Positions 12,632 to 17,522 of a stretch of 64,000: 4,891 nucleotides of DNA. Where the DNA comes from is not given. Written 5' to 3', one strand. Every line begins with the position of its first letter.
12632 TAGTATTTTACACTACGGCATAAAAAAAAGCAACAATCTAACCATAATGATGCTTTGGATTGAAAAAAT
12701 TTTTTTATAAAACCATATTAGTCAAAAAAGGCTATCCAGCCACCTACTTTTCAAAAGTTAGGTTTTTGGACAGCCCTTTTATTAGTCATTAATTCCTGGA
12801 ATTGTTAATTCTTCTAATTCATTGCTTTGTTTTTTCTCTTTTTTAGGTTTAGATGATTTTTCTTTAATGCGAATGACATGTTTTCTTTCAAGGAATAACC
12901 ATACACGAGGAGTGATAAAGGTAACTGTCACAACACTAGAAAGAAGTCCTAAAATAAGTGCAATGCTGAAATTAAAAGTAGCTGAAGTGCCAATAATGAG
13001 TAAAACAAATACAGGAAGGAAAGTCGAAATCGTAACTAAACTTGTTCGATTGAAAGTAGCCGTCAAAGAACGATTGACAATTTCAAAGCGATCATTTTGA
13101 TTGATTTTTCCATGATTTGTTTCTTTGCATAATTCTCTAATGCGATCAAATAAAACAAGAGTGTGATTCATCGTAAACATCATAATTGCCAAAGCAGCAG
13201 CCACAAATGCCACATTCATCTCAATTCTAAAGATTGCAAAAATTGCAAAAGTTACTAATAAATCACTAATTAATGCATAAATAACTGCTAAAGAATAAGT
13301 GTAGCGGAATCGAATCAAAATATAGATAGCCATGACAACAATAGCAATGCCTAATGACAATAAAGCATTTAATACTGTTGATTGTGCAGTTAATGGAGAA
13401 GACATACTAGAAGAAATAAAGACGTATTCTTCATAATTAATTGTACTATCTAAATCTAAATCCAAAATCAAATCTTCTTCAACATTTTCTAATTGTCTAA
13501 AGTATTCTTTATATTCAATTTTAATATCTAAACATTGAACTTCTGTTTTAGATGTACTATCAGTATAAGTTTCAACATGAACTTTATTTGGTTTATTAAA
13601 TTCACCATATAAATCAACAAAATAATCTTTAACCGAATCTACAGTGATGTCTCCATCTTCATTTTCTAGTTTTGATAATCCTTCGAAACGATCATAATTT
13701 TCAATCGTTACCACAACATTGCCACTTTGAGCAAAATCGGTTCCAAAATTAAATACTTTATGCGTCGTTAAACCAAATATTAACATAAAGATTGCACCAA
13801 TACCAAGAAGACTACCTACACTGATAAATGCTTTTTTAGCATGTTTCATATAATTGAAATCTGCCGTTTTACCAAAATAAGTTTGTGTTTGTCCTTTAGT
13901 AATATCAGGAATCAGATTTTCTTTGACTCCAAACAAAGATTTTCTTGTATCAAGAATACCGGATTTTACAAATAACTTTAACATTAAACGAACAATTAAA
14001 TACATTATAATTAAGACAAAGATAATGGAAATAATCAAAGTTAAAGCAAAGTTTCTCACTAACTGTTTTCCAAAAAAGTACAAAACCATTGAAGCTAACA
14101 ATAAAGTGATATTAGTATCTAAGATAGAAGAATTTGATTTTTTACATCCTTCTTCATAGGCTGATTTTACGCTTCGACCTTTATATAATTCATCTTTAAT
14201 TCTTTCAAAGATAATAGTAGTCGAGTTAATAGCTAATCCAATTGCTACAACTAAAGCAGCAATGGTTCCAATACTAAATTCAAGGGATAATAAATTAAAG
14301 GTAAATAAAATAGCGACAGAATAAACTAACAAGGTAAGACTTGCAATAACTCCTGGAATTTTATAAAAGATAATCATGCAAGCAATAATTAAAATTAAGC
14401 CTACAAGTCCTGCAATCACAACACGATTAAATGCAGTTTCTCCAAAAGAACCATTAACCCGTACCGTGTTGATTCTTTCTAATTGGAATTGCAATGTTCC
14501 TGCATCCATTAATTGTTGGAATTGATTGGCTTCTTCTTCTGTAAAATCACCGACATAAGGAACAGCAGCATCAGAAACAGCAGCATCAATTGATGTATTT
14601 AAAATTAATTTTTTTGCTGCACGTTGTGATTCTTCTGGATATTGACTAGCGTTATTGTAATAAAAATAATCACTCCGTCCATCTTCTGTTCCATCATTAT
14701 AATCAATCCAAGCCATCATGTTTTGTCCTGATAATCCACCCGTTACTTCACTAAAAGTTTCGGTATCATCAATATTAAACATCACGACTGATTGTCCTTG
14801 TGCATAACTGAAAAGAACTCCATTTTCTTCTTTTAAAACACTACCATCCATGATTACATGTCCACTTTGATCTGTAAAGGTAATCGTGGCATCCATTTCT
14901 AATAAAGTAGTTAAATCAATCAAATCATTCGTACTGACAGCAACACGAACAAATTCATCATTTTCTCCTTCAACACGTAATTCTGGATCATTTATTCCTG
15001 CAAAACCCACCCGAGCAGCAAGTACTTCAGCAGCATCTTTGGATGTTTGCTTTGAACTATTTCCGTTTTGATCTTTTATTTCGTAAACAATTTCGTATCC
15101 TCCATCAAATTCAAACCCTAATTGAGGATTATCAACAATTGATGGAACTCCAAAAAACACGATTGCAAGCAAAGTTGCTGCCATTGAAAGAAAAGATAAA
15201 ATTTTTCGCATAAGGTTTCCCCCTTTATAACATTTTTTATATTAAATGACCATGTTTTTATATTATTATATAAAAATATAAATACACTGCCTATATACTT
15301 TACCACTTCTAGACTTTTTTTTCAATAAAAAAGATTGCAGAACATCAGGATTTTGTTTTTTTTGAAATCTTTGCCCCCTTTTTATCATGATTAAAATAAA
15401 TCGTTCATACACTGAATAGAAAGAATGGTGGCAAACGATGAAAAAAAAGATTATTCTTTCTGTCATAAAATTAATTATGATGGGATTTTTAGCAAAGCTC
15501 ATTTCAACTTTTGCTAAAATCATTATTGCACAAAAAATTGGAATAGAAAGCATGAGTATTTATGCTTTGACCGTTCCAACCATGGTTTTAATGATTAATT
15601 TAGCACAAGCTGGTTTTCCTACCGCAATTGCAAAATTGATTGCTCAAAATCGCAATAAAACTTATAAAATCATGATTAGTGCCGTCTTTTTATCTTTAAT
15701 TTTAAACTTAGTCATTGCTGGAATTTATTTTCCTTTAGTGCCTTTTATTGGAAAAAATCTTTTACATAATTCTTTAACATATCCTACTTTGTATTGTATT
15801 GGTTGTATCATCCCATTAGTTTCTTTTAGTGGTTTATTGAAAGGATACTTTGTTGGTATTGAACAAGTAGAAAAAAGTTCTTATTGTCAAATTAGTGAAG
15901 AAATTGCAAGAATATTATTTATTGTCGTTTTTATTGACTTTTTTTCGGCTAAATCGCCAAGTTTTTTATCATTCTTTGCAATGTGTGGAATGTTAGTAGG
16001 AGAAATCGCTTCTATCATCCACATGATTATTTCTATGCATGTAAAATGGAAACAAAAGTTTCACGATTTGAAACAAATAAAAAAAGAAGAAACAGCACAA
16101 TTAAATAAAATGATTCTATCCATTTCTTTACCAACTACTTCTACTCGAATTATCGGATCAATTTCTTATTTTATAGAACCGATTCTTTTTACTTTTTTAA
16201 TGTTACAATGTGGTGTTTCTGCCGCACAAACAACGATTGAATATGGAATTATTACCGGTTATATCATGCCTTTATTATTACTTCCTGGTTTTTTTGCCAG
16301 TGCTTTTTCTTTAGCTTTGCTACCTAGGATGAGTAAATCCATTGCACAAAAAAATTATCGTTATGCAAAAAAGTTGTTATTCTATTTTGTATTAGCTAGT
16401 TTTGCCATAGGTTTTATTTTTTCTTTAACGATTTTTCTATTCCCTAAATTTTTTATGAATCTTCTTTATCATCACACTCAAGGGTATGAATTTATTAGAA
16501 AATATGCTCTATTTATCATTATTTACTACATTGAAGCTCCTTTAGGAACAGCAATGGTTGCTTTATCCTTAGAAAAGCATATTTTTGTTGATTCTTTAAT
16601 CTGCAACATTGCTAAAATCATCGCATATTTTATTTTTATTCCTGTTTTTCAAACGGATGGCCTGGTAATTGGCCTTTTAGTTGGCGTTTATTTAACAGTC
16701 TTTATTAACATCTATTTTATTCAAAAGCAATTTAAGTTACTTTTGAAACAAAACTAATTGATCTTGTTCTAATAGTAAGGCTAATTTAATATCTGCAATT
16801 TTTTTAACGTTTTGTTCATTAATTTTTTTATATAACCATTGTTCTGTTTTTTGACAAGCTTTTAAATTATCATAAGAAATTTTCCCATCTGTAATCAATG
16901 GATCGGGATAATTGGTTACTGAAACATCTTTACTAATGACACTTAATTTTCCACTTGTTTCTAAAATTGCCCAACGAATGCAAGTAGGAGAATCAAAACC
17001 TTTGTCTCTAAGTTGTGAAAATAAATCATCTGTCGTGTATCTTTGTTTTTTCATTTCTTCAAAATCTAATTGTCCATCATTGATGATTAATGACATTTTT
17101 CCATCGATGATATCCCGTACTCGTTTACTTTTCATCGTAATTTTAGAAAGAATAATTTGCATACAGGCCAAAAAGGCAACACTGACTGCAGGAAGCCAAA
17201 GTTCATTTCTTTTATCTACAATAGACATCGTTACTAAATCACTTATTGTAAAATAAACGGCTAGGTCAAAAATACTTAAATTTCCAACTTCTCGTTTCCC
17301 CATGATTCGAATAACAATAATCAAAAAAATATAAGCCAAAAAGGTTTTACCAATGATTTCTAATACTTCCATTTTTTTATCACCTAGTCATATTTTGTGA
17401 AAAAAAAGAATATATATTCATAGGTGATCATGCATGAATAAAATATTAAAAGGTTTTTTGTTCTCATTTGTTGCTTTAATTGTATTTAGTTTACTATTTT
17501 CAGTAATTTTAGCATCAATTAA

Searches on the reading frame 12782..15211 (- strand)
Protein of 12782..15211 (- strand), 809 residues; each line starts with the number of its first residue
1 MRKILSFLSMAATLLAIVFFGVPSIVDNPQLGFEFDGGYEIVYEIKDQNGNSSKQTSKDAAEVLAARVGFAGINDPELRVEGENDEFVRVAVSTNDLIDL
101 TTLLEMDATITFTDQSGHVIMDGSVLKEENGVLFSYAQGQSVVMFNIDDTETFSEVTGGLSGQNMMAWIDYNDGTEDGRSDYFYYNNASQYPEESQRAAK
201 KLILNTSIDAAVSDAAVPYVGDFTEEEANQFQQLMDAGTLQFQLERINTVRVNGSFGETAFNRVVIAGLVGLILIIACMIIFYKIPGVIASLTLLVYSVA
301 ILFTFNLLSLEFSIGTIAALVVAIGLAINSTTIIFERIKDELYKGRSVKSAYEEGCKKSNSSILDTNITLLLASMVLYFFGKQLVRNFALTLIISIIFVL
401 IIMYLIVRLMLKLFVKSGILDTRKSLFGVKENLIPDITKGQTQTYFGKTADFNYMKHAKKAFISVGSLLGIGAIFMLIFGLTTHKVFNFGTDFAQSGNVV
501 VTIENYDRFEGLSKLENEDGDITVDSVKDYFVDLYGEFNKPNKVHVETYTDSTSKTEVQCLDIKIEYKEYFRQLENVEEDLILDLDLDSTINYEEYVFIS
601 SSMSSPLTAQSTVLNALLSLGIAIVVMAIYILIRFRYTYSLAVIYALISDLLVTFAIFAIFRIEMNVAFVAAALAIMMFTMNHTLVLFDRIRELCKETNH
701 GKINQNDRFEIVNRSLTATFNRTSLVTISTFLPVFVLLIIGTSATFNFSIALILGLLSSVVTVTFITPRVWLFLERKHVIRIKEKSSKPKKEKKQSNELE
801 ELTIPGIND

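Call 58: search_protein_families(library=pfam, proteins=[window:12782-15211:-], max_evalue=0.00001)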
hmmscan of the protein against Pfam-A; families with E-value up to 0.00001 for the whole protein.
window:12782-15211:- (809 aa): 1 family
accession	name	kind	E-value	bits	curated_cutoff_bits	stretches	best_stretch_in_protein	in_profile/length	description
PF02355.23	SecD_SecF_C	-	1.2e-49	168.7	20.5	2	591-776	13-188/189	Protein export membrane protein SecD/SecF, C-terminal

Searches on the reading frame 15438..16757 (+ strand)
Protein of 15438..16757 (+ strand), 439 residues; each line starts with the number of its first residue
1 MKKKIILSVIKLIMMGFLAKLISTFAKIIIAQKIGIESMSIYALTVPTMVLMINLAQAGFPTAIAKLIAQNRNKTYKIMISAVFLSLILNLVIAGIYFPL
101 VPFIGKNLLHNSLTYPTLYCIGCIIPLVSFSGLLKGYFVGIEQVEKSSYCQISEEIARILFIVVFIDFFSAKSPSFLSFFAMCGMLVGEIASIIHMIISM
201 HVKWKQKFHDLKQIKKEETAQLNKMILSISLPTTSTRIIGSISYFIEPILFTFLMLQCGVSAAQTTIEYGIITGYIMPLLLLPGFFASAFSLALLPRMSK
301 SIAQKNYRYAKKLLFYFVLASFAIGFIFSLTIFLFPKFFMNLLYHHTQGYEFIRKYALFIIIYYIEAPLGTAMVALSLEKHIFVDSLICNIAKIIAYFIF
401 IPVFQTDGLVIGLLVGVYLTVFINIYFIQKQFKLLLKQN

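Call 58: search_protein_families(library=pfam, proteins=[window:15438-16757:+], max_evalue=0.00001)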
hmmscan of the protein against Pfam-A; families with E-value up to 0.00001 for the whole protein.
window:15438-16757:+ (439 aa): 2 families
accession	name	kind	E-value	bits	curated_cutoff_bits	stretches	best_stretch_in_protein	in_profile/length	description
PF01943.22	Polysacc_synt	-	6.6e-22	78.7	28.2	1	9-300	5-272/274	Polysaccharide biosynthesis protein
PF01554.23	MatE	-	1.2e-06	28.7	24.9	1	275-367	33-125/161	MatE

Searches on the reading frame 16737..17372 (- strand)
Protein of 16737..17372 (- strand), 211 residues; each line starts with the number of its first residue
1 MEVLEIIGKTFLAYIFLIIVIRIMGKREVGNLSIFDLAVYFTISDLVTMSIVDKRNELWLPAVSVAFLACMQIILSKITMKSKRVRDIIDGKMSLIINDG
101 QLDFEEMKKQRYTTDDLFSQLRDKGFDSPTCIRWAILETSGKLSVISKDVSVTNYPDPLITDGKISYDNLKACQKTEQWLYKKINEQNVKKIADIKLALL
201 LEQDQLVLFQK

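Call 103: search_protein_families(library=pfam, proteins=[window:16737-17372:-], max_evalue=0.00001)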
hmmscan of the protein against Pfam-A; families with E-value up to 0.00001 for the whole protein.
window:16737-17372:- (211 aa): 1 family
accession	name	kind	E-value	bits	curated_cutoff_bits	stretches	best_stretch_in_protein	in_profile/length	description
PF04239.17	DUF421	-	2.3e-36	124.5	23.6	1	80-198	1-126/129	YetF C-terminal domain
